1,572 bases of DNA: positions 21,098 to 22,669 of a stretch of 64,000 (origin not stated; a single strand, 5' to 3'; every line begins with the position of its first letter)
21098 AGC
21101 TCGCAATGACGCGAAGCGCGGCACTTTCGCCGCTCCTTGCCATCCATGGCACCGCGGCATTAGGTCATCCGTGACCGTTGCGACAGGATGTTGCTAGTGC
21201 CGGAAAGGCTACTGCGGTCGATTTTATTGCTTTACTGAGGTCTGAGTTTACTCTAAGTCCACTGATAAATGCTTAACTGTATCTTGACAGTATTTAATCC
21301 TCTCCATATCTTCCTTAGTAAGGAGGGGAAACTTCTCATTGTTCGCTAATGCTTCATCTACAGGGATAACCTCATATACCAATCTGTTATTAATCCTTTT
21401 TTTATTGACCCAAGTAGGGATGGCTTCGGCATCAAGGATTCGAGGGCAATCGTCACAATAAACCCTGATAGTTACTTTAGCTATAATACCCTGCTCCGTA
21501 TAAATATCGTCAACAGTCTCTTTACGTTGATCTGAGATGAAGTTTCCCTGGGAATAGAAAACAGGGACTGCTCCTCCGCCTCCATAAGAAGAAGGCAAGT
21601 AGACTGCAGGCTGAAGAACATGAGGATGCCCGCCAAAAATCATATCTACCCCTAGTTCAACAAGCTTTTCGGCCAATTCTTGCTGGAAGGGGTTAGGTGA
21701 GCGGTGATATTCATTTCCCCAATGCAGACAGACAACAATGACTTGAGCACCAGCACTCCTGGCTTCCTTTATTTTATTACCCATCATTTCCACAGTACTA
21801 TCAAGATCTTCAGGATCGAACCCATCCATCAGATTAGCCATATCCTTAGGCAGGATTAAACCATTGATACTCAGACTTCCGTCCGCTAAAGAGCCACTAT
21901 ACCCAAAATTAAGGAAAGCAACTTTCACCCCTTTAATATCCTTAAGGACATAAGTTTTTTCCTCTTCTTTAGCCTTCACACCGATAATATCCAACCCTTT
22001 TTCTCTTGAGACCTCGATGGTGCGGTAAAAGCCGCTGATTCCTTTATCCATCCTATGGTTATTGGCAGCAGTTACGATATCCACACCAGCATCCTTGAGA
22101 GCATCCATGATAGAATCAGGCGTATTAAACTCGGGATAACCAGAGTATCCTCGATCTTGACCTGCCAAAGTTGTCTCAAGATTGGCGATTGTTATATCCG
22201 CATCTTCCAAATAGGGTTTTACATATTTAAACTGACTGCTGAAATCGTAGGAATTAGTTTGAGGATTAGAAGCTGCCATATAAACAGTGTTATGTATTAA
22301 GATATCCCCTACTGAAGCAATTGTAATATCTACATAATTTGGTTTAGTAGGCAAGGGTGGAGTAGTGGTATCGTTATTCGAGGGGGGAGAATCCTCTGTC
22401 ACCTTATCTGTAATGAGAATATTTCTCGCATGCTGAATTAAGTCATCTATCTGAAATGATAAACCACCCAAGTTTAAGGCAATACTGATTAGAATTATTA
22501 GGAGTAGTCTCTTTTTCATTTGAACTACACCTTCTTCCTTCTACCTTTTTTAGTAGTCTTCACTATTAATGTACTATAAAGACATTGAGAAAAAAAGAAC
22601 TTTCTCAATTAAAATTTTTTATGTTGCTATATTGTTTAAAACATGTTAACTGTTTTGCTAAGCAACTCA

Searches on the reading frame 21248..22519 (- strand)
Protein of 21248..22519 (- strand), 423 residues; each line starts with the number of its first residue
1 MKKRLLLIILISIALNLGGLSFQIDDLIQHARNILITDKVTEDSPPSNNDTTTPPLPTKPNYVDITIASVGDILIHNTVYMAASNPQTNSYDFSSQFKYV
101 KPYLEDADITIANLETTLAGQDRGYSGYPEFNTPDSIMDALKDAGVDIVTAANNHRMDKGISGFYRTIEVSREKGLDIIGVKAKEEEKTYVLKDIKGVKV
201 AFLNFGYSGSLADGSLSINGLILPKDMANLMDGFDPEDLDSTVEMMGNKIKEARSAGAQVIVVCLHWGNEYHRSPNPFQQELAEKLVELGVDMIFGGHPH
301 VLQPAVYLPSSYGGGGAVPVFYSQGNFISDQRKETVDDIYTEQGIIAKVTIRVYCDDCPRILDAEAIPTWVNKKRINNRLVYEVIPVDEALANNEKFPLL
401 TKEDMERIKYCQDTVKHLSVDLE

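Call 84: search_protein_families(library=pfam, proteins=[window:21248-22519:-], max_evalue=0.00001)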
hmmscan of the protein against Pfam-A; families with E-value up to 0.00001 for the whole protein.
window:21248-22519:- (423 aa): 1 family
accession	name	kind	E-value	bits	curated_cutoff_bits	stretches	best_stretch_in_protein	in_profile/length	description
PF09587.15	PGA_cap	-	2.9e-71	240.4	27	1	66-331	1-255/255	Bacterial capsule synthesis protein PGA_cap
